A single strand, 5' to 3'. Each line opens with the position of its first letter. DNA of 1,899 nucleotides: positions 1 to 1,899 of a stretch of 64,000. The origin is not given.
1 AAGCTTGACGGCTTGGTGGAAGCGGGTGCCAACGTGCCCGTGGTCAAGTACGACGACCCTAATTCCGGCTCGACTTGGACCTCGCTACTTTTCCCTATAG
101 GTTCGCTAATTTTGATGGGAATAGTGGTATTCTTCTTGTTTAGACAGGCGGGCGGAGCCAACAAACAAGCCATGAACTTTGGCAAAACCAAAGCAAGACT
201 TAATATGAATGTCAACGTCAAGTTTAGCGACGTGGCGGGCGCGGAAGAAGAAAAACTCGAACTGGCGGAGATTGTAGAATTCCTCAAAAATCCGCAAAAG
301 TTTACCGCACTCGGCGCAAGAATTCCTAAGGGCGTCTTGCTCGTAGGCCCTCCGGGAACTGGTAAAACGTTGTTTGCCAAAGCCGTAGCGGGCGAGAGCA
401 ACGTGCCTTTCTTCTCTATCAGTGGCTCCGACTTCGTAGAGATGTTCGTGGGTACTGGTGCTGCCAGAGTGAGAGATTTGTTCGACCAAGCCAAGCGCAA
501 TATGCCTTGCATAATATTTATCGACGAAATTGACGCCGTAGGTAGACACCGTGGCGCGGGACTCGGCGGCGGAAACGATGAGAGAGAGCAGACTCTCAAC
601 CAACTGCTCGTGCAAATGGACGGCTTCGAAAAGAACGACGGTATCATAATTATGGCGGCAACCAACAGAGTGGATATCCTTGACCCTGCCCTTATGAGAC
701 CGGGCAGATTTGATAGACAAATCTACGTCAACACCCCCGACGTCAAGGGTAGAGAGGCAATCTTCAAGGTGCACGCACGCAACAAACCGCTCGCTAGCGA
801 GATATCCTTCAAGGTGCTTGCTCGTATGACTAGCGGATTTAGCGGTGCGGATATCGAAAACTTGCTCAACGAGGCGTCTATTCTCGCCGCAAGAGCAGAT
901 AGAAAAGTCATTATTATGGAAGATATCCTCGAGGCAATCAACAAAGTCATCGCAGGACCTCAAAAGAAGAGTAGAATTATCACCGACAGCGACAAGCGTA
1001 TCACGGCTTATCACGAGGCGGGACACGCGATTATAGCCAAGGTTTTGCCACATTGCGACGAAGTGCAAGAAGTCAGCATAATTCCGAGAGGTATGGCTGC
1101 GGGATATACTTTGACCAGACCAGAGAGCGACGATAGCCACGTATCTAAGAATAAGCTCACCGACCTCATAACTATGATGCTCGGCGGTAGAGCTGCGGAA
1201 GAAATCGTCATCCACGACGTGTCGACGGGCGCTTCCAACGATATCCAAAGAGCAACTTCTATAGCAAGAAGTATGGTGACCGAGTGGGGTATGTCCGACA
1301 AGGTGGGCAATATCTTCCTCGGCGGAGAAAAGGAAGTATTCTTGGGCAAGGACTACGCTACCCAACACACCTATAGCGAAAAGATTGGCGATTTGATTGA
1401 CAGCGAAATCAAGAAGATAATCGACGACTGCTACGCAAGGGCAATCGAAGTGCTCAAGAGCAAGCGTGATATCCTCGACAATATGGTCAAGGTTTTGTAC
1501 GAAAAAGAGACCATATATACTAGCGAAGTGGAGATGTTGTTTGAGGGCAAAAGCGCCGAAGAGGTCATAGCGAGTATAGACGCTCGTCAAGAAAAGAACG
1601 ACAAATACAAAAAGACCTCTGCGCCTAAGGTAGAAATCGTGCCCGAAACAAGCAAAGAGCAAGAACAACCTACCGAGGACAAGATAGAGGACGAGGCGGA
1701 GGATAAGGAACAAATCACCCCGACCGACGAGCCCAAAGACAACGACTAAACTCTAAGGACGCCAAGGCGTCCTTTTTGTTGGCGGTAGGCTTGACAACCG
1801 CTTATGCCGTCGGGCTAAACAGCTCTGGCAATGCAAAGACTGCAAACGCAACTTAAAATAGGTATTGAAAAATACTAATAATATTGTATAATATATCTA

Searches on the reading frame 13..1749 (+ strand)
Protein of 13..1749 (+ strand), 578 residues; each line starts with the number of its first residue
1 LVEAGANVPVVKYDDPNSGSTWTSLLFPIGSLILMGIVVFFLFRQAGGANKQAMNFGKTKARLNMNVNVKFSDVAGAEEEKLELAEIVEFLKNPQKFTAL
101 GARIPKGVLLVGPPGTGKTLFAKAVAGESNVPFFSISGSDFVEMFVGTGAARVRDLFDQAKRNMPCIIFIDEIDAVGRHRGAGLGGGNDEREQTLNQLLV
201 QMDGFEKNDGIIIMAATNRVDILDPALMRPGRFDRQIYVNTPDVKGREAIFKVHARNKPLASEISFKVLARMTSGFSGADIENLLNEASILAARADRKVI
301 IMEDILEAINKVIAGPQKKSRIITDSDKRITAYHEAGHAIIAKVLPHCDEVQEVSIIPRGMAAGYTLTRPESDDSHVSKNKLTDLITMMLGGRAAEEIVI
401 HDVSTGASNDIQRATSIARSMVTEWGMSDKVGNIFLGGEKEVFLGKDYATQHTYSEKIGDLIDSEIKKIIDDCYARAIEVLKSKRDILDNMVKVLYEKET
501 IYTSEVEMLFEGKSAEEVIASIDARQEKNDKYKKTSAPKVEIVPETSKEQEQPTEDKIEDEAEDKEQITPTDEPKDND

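Call 9: search_protein_families(library=ncbifam, proteins=[window:13-1749:+])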
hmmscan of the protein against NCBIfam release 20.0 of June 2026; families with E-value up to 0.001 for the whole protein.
window:13-1749:+ (578 aa): 22 families
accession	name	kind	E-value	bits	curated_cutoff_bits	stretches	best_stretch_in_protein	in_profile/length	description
TIGR01241.2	FtsH_fam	equivalog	1.1e-238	793.9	600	1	12-505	96-597/598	ATP-dependent zinc metalloprotease FtsH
NF008004.0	PRK10733.1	equivalog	4e-186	619.8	1008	1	15-540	92-621/644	ATP-dependent zinc metalloprotease FtsH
NF003069.1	PRK03992.1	subfamily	4.8e-92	309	500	1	64-315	123-375/379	proteasome-activating nucleotidase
TIGR01242.2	TIGR01242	subfamily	1.4e-87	294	500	1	66-315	108-358/362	proteasome-activating nucleotidase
TIGR01243.1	CDC48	subfamily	5.3e-76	256.4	802.65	1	68-313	449-692/733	CDC48 family AAA ATPase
NF047748.1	PrtsmActNtasePan1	equivalog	1e-75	255.3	750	1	65-315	141-392/405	proteasome-activating nucleotidase Pan1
NF047747.1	PrtsmActNtasePan2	equivalog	1.8e-75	254.7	700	1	65-313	144-393/397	proteasome-activating nucleotidase Pan2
TIGR03689.1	pup_AAA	equivalog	8.4e-41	140.2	504.75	1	67-264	177-388/512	proteasome ATPase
NF041006.2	cell_div_CdvC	equivalog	5.6e-38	130.8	650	1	64-294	95-324/370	cell division protein CdvC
NF042959.1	IteA_antiphage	equivalog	2.8e-37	128.8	510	1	78-321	98-333/367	anti-phage ATPase IteA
NF003229.0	PRK04195.1-5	equivalog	1e-08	34.4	280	1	70-178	15-117/413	replication factor C large subunit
TIGR03922.1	T7SS_EccA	equivalog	1.1e-07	30.9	466.65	1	106-220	313-428/557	type VII secretion AAA-ATPase EccA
NF003745.1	PRK05342.1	equivalog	6.2e-07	28.6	359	1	108-180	112-190/418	ATP-dependent Clp protease ATP-binding subunit ClpX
NF003230.0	PRK04195.1-6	equivalog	8.1e-07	28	441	1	71-177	13-110/494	replication factor C large subunit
TIGR00382.1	clpX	equivalog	2.7e-06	26.6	370.75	1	108-179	120-197/414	ATP-dependent protease ATP-binding subunit ClpX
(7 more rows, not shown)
